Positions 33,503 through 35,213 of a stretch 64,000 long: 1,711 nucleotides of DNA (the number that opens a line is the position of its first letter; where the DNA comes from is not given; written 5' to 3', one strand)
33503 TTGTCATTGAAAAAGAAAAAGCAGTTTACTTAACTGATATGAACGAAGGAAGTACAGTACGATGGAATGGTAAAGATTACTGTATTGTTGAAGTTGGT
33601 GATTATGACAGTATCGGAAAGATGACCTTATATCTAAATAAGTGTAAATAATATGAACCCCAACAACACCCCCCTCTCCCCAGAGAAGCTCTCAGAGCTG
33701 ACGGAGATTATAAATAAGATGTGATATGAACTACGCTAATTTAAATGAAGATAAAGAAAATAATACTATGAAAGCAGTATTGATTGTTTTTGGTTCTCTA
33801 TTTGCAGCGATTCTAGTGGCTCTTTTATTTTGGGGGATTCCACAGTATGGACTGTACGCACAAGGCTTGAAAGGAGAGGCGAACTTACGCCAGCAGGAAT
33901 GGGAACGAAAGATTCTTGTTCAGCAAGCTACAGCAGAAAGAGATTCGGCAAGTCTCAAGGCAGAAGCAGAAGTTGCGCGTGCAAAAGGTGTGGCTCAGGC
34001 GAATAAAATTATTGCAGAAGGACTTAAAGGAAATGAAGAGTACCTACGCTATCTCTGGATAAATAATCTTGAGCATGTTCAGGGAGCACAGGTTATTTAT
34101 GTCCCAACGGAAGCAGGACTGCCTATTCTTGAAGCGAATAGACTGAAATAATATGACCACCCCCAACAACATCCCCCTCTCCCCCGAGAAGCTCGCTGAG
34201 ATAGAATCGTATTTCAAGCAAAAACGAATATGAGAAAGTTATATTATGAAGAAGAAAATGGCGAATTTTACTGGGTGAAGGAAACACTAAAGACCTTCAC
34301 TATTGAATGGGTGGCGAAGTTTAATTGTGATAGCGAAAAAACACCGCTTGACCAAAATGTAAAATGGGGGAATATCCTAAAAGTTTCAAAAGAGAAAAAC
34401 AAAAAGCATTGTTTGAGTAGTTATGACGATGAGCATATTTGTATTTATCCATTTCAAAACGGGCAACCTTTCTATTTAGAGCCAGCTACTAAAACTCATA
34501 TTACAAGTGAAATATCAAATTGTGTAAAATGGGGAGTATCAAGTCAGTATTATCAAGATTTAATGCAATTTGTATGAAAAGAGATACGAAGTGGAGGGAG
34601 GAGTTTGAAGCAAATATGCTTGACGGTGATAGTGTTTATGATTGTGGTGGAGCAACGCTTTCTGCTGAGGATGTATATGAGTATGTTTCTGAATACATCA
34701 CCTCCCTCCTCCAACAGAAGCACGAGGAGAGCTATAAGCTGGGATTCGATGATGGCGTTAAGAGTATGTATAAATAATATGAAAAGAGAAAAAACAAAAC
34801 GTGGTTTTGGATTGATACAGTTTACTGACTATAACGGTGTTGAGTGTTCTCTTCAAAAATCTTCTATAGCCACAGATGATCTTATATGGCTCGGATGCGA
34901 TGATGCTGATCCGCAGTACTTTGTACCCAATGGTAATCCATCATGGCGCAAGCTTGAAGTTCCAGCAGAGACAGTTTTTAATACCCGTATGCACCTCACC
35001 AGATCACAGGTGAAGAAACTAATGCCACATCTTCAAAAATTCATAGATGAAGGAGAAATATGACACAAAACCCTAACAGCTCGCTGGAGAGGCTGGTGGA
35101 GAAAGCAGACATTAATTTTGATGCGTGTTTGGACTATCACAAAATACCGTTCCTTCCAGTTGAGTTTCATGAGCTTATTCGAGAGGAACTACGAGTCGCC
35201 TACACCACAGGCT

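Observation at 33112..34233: Three paralogous Pro/Asn-rich leader ORFs (23-27 codons) in GC-rich repeats, each translationally coupled to a downstream gene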

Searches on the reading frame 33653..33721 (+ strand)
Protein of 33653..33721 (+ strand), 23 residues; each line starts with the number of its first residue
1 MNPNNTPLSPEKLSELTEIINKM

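Call 28: find_related_loci(query=A2, collection=viral_contigs, flank=4000)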
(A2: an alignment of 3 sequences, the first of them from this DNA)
Query A2 (23 aa) in viral_contigs; peptide patterns used: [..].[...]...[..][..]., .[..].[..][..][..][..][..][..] (x = any residue, [..] = any of these).
89 stretches matched a pattern, but none encodes a relative of the query by tblastn (E <= 1e-3).

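Call 31: find_related_loci(query=A2, collection=metagenome_contigs, flank=5000)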
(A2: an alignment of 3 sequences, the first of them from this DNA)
Query A2 (23 aa) in metagenome_contigs; peptide patterns used: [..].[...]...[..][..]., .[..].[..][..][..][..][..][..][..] (x = any residue, [..] = any of these).
600 stretches matched a pattern (row limit reached: there are more); 1 encode a relative of the query (tblastn E <= 1e-3); 1 distinct loci.
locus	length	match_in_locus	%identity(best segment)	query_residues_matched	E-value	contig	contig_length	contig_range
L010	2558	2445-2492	88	1-16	1e-7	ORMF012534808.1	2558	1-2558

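Call 49: search_protein_families(library=phrogs, proteins=[L010:676-984:+, L010:986-1156:+, L010:1158-1307:+, L010:1309-1485:+, L010:1532-1726:+, L010:1728-2051:+, L010:2048-2443:+], max_evalue=0.01)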
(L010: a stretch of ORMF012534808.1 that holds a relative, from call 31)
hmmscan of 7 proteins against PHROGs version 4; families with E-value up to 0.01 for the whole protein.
L010:676-984:+ (102 aa): 0 families

L010:986-1156:+ (56 aa): 0 families

L010:1158-1307:+ (49 aa): 0 families

L010:1309-1485:+ (58 aa): 1 family
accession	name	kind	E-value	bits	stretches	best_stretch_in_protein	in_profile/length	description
phrog_17073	-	unknown function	0.0038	18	1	20-45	2-25/35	-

L010:1532-1726:+ (64 aa): 0 families

L010:1728-2051:+ (107 aa): 0 families

L010:2048-2443:+ (131 aa): 1 family
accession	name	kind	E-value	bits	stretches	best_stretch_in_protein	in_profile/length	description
phrog_1365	-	unknown function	1.3e-07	32.6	1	84-129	69-114/127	-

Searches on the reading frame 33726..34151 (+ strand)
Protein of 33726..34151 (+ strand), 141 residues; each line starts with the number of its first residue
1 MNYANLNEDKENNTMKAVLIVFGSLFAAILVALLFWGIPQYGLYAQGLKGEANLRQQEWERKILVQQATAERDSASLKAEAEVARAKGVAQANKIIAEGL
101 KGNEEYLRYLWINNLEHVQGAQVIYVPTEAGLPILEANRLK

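Call 16: search_protein_families(library=pfam, proteins=[window:33726-34151:+], max_evalue=0.01)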
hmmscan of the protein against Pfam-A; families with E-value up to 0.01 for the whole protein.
window:33726-34151:+ (141 aa): 0 families

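Call 17: search_protein_families(library=phrogs, proteins=[window:33726-34151:+], max_evalue=0.01)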
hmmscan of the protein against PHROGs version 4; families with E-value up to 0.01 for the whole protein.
window:33726-34151:+ (141 aa): 2 families
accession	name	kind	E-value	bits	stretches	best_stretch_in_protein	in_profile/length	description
phrog_11227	-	other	2.7e-47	161.2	1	10-140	4-132/138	protease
phrog_200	-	other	6.5e-07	29.8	1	55-134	284-356/379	lipoprotein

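Call 18: find_related_loci(query=window:33726-34151:+, collection=viral_contigs, flank=6000)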
Query window:33726-34151:+ (141 aa) in viral_contigs; peptide patterns used: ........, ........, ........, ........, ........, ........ (x = any residue, [..] = any of these).
34 stretches matched a pattern; 3 encode a relative of the query (tblastn E <= 1e-3); 3 distinct loci.
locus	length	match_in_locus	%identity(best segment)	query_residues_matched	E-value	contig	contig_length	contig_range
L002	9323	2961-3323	61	21-140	1e-45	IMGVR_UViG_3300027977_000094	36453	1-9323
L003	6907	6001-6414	55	8-141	5e-42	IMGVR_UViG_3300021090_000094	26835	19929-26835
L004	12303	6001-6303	62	37-139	2e-37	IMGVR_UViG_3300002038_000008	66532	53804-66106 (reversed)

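Call 22: find_encoding_contigs(protein=window:33726-34151:+, flank=5000, max_places=10)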
Protein window:33726-34151:+ (141 aa): 6 contigs read that carry it; 2 places shown.
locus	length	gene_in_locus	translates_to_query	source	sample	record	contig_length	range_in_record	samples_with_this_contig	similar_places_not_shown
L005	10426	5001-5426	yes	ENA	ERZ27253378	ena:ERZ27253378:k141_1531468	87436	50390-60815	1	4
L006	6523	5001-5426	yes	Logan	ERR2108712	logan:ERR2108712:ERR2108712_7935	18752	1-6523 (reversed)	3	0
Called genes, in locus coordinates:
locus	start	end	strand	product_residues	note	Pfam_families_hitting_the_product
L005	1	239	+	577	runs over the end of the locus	PF09250:Prim-Pol, PF13481:AAA_25 (faint), PF08708:PriCT_1 (weak), PF03796:DnaB_C (weak), PF06745:ATPase, PF03796:DnaB_C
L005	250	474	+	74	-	-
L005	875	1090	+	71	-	-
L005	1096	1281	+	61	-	-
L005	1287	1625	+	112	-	PF07659:DUF1599 (faint)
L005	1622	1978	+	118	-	-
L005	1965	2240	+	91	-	-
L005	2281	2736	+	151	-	-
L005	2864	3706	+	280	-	PF01145:Band_7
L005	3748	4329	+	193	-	PF13392:HNH_3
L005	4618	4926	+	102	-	-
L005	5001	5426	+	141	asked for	-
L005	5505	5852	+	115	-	-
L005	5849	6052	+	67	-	-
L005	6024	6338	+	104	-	-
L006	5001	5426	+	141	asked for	-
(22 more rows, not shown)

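Call 30: find_homologous_proteins(query=window:33726-34151:+, max_evalue=1e-10)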
Query window:33726-34151:+ (141 aa): 5399 proteins with E <= 1e-10 among 5492 candidates; the best 120 are listed.
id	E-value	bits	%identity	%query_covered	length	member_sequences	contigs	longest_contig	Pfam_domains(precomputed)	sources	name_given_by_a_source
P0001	3.7e-84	297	100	100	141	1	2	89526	-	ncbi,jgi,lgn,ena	-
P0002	3.3e-44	168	59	95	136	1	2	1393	-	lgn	-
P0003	2.0e-43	166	59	90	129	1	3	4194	-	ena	-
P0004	4.4e-43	165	67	85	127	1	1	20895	-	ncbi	ncbi:hypothetical protein ACFLY7_01130 [Patescibacteria group bacterium]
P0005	7.7e-43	164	63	89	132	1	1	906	-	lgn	-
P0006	7.3e-42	161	59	93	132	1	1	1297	-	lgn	-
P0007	8.1e-42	160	57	91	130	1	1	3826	-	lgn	-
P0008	1.3e-41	160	57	91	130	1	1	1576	-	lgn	-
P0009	2.0e-41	159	58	94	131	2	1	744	-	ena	-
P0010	2.3e-41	159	62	86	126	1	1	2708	-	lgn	-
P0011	4.6e-41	158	57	94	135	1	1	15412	-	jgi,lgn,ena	-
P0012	4.9e-41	158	58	91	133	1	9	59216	-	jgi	jgi:regulator of protease activity HflC (stomatin/prohibitin superfamily)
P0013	1.1e-40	157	62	90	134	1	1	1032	-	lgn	-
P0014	1.9e-40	156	56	94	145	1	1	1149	-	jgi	jgi:hypothetical protein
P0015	2.2e-40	156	60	87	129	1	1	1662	-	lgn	-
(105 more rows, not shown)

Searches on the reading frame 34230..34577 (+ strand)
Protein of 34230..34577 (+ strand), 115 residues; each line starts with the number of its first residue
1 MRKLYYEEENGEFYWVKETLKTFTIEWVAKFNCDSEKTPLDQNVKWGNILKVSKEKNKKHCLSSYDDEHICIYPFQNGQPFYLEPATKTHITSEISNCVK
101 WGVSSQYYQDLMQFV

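Call 16: search_protein_families(library=pfam, proteins=[window:34230-34577:+], max_evalue=0.01)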
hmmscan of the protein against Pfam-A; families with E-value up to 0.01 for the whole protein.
window:34230-34577:+ (115 aa): 0 families

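Call 17: search_protein_families(library=phrogs, proteins=[window:34230-34577:+], max_evalue=0.01)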
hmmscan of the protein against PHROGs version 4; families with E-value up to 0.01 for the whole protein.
window:34230-34577:+ (115 aa): 0 families

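Call 19: find_related_loci(query=window:34230-34577:+, collection=viral_contigs, flank=6000)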
Query window:34230-34577:+ (115 aa) in viral_contigs; peptide patterns used: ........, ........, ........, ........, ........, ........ (x = any residue, [..] = any of these).
No stretch of DNA in the collection matches any of the patterns.

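Call 23: find_encoding_contigs(protein=window:34230-34577:+, flank=5000, max_places=10)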
Protein window:34230-34577:+ (115 aa): 6 contigs read that carry it; 3 places shown.
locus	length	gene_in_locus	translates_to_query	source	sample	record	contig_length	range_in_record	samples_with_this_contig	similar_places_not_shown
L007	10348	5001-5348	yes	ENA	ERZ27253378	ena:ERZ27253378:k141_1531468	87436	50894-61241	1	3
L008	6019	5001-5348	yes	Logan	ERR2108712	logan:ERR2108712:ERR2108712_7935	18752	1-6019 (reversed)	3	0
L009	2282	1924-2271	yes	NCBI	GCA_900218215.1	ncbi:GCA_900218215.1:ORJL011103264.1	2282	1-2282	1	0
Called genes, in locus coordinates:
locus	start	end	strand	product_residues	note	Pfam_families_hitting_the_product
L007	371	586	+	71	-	-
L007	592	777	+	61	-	-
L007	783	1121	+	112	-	PF07659:DUF1599 (faint)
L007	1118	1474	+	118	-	-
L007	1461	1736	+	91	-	-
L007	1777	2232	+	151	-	-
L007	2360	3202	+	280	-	PF01145:Band_7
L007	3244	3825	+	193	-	PF13392:HNH_3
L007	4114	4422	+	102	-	-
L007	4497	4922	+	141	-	-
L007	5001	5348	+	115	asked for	-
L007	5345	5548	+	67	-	-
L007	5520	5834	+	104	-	-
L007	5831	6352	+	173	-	-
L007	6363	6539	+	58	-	-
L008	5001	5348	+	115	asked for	-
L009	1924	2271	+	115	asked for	-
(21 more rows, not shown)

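Call 88: predict_structure(alignment_id=A7)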
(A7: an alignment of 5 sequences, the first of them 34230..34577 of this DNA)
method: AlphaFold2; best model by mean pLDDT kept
length: 115 residues; sequences in the alignment: 5
mean_pLDDT: 37.6   pTM: 0.23
mean pLDDT of the five models: 37.6, 34.6, 33.7, 32.5, 30.3
residues with pLDDT >= 90: 0; 70-90: 0; 50-70: 1; < 50: 114
segments of 3 or more residues with pLDDT < 50: 1-72, 74-115
pLDDT, mean of each block of 10 residues (from residue 1): 37 38 29 38 34 37 42 47 35 40 38 32
secondary structure, 60 per line:
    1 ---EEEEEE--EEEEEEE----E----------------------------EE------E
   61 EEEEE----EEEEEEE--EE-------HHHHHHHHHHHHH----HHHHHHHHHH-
elements in order: E4-9 E12-18 E60-65 E70-76 H88-100 H105-114

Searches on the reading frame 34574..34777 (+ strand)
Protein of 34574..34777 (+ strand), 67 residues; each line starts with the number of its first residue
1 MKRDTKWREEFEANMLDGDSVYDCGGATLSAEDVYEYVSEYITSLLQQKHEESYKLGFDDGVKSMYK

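Call 16: search_protein_families(library=pfam, proteins=[window:34574-34777:+], max_evalue=0.01)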
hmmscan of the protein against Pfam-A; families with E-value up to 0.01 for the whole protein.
window:34574-34777:+ (67 aa): 0 families

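Call 17: search_protein_families(library=phrogs, proteins=[window:34574-34777:+], max_evalue=0.01)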
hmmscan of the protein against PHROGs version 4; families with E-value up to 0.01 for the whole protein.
window:34574-34777:+ (67 aa): 0 families

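Call 84: search_protein_representatives(protein=window:34574-34777:+)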
Query: 67 residues. Proteins with E-value up to 0.001 (for the whole library): 116; up to 1e-10: 2; up to 1e-30: 1. The best 116 are listed.
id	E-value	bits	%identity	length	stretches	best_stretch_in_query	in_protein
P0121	2.7e-38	144.6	100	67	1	1-67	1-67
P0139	2.8e-12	62.5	56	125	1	3-52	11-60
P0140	5.2e-09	52.3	50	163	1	7-58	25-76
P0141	5.9e-09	52.1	49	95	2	3-51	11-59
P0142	1.0e-08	51.4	54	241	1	6-59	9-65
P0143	3.0e-08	49.9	63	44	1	6-43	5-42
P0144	3.0e-08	49.8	61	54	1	6-43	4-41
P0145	4.6e-08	49.3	51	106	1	5-51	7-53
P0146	5.6e-08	49.0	61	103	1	5-48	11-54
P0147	7.4e-08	48.6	49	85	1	2-48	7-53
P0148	7.6e-08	48.6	55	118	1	6-49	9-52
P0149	8.5e-08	48.4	57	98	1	6-52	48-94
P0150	1.1e-07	48.0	55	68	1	6-54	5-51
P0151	1.2e-07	47.9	65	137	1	5-44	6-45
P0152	1.5e-07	47.7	56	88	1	5-52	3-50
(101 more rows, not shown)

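Call 97: find_related_loci(query=A14, collection=viral_contigs, flank=2500)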
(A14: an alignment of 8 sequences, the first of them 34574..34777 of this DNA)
Query A14 (67 aa) in viral_contigs; peptide patterns used: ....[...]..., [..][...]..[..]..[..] (x = any residue, [..] = any of these).
21 stretches matched a pattern; 3 encode a relative of the query (tblastn E <= 1e-3); 3 distinct loci.
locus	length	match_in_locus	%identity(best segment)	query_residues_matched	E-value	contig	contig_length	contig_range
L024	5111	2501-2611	65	5-41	3e-13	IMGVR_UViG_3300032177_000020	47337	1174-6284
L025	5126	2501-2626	45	1-42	8e-10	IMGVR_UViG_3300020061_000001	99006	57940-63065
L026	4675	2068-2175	42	3-38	1e-7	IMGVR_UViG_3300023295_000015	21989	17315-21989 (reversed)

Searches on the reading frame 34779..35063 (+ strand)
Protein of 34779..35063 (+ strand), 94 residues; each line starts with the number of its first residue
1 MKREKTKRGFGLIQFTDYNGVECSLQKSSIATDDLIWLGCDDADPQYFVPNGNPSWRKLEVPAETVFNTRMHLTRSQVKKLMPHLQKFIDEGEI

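Call 16: search_protein_families(library=pfam, proteins=[window:34779-35063:+], max_evalue=0.01)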
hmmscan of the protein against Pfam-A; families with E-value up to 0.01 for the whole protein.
window:34779-35063:+ (94 aa): 0 families

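Call 17: search_protein_families(library=phrogs, proteins=[window:34779-35063:+], max_evalue=0.01)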
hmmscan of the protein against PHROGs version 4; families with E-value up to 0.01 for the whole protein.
window:34779-35063:+ (94 aa): 2 families
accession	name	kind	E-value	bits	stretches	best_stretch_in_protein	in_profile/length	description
phrog_3849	-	unknown function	8.1e-24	84.6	1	1-94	6-77/92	-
phrog_25740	-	unknown function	6.8e-13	50.1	1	14-94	9-88/150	-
